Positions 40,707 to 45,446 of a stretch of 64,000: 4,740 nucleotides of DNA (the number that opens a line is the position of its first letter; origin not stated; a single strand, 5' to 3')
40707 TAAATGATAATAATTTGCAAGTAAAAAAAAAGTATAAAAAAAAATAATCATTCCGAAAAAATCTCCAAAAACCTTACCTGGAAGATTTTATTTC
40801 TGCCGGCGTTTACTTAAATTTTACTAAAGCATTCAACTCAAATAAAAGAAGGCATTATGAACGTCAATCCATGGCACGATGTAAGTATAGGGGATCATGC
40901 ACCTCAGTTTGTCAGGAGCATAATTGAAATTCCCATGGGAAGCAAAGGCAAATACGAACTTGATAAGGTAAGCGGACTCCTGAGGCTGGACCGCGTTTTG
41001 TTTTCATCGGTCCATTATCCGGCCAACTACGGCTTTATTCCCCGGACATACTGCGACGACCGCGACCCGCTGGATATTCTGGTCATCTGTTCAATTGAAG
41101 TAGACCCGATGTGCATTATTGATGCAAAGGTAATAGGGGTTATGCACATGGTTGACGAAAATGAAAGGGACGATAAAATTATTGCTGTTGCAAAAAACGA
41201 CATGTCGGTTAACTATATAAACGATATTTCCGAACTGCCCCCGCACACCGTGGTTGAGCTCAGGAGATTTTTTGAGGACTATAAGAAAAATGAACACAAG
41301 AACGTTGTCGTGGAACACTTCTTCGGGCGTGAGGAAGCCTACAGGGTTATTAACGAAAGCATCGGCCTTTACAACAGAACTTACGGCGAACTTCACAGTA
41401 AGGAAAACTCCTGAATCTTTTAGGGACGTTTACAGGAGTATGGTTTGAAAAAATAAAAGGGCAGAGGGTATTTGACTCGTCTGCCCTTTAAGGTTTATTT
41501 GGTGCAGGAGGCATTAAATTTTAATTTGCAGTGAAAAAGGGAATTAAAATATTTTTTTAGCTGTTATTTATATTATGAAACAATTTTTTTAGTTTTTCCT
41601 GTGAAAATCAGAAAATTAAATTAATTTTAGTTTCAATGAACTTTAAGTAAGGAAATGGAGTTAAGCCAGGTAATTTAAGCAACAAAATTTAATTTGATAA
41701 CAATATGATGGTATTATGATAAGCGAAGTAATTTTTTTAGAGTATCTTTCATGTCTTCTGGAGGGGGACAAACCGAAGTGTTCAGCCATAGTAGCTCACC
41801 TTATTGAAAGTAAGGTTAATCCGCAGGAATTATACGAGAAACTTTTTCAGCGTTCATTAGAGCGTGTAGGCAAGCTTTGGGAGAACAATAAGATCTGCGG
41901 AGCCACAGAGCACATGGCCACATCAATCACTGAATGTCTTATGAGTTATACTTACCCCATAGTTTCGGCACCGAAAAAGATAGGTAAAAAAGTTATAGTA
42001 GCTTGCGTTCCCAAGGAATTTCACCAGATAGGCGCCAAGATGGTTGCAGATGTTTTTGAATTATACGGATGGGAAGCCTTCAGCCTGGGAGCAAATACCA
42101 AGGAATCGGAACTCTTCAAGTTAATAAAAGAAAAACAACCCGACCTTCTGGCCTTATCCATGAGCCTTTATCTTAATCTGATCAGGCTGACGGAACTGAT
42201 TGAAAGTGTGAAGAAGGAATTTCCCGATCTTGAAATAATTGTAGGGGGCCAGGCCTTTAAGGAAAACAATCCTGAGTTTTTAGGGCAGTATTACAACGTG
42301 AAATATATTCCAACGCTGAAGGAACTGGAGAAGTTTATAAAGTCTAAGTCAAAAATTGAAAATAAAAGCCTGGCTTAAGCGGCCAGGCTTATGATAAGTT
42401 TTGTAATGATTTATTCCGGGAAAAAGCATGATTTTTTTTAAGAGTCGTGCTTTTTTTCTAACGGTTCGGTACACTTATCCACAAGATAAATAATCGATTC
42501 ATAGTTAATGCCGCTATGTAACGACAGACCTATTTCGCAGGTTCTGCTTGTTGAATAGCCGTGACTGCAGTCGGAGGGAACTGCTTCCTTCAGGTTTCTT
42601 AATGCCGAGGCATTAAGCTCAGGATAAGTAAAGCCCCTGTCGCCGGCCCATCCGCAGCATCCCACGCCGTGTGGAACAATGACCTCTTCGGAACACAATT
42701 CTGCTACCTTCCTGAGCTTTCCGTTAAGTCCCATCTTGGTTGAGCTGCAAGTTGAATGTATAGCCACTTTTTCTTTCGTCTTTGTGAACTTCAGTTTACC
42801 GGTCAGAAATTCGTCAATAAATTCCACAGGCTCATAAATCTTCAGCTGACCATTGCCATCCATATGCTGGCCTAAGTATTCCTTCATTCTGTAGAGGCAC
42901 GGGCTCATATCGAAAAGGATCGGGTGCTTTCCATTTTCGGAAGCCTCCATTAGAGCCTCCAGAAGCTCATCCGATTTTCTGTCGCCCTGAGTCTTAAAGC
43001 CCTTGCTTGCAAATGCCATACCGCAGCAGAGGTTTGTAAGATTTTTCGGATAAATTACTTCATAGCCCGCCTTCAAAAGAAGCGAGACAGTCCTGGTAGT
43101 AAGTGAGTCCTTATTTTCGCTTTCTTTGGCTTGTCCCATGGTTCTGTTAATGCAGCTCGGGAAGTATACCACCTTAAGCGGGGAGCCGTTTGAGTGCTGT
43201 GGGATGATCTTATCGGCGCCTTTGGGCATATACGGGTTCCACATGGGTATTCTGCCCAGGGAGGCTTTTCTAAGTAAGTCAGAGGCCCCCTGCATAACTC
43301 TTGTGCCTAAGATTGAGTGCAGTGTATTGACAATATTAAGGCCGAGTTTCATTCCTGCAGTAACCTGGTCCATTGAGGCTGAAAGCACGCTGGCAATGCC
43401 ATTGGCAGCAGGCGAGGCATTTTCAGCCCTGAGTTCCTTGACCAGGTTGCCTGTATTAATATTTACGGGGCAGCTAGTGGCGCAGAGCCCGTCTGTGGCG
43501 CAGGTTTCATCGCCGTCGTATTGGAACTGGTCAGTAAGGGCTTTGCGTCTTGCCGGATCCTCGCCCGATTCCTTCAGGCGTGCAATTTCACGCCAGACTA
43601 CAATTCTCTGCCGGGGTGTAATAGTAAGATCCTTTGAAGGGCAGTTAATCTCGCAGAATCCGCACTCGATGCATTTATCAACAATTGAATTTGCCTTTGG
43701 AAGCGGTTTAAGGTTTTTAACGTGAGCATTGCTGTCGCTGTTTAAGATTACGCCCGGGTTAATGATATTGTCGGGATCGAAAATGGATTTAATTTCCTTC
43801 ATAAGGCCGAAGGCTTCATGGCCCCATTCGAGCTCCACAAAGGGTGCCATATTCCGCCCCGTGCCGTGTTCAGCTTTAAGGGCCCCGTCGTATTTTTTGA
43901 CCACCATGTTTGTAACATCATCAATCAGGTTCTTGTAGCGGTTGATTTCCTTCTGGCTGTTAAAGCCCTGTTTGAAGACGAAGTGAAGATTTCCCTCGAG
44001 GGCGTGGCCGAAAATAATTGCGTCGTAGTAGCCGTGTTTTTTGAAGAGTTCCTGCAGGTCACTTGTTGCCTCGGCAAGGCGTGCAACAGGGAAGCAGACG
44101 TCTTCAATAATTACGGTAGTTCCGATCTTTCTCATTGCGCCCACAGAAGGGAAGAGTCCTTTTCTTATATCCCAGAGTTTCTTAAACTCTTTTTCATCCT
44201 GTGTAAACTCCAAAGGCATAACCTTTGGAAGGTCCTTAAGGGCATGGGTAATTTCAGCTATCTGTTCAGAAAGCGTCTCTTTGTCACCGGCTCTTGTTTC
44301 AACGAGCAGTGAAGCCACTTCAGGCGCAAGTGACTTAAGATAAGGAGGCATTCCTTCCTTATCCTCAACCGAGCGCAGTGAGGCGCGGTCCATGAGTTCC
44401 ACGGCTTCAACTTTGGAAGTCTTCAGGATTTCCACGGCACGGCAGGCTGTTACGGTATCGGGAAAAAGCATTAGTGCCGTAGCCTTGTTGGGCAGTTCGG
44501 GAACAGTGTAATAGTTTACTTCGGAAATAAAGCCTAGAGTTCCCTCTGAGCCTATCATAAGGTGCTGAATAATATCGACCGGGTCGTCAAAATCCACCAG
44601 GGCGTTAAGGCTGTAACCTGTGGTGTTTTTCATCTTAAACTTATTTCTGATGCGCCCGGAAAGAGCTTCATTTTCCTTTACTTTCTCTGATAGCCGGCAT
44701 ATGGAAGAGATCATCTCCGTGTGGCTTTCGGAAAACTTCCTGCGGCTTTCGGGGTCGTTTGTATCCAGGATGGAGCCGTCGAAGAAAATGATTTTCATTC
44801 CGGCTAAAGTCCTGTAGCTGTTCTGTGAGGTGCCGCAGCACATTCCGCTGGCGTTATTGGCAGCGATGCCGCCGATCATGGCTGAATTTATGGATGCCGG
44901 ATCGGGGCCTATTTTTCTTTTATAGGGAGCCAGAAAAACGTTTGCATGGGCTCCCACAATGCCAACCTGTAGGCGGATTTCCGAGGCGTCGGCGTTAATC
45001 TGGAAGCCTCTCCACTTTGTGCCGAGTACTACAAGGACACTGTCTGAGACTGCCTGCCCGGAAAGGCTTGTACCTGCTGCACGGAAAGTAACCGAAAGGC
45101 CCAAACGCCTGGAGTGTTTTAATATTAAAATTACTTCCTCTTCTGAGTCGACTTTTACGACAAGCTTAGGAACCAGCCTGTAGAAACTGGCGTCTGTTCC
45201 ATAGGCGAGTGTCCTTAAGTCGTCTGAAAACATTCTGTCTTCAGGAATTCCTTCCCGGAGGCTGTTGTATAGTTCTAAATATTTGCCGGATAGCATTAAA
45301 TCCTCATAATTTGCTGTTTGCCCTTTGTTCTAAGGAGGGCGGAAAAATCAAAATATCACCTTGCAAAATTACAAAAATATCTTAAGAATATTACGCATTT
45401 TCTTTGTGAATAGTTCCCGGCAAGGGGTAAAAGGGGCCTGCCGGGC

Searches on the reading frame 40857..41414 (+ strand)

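Call 8: search_protein_families(library=pfam, proteins=[window:40857-41414:+], max_evalue=0.0001)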
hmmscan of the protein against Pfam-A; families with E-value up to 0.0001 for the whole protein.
window:40857-41414:+ (185 aa): 1 family
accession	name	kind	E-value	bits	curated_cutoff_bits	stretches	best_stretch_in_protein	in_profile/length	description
PF00719.24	Pyrophosphatase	-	2e-58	197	23.5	1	22-172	2-152/153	Inorganic pyrophosphatase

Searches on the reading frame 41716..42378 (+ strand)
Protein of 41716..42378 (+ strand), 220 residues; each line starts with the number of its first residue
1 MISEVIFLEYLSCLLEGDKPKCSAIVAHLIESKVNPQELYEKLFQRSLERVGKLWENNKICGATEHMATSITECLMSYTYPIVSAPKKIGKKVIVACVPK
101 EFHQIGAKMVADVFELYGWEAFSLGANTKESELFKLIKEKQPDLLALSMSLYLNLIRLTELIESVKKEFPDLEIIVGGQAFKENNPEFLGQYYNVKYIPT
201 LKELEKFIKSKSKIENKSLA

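Call 8: search_protein_families(library=pfam, proteins=[window:41716-42378:+], max_evalue=0.0001)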
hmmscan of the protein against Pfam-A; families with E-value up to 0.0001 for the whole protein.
window:41716-42378:+ (220 aa): 2 families
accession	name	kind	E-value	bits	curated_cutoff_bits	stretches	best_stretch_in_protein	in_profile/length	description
PF02310.24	B12-binding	-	3.6e-16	59.5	32.1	1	92-190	2-100/121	B12 binding domain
PF02607.22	B12-binding_2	-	2.7e-12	47.1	23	1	10-76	5-70/74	B12 binding domain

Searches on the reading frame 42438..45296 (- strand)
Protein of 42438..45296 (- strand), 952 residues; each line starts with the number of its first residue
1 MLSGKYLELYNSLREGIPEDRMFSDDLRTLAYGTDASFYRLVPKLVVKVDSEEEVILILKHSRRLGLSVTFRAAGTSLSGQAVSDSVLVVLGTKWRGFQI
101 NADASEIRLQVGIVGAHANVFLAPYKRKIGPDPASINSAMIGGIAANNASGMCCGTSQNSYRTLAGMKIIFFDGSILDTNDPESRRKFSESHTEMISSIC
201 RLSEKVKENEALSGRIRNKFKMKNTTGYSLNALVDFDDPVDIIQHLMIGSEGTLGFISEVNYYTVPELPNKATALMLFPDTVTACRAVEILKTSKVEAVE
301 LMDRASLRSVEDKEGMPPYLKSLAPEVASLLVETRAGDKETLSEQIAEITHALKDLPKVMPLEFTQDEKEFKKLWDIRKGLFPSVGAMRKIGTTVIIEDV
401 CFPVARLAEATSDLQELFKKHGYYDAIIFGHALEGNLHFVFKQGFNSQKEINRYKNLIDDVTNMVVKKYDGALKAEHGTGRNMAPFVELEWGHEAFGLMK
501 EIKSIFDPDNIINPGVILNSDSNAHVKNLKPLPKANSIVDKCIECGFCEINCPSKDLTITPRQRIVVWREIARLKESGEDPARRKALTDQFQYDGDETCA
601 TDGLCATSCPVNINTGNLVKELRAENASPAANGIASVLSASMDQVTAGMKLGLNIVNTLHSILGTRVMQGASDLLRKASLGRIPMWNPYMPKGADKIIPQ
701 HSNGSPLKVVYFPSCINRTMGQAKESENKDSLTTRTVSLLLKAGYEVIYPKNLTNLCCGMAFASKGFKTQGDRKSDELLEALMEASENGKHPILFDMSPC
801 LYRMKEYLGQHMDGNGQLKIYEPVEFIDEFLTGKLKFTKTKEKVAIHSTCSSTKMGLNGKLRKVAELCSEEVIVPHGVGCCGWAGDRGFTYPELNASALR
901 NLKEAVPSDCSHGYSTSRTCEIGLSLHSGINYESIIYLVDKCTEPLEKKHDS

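Call 8: search_protein_families(library=pfam, proteins=[window:42438-45296:-], max_evalue=0.0001)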
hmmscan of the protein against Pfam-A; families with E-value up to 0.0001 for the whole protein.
window:42438-45296:- (952 aa): 6 families
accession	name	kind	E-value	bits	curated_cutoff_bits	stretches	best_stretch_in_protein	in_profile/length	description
PF02913.24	FAD-oxidase_C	-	1.1e-57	196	21.2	1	270-516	4-247/248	FAD linked oxidases, C-terminal domain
PF01565.28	FAD_binding_4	-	3.1e-26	92.2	26.4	1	43-179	1-138/139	FAD binding domain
PF13183.11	Fer4_8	-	4.8e-08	33.9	27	1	539-613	2-68/68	4Fe-4S dicluster domain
PF12838.12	Fer4_7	-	1.6e-07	32.1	27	1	541-613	1-52/52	4Fe-4S dicluster domain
PF02754.22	CCG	-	1.6e-05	25.4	20.6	0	709-801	1-81/85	Cysteine-rich domain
PF13534.11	Fer4_17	-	7e-05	23.7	22.2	0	541-614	1-61/61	4Fe-4S dicluster domain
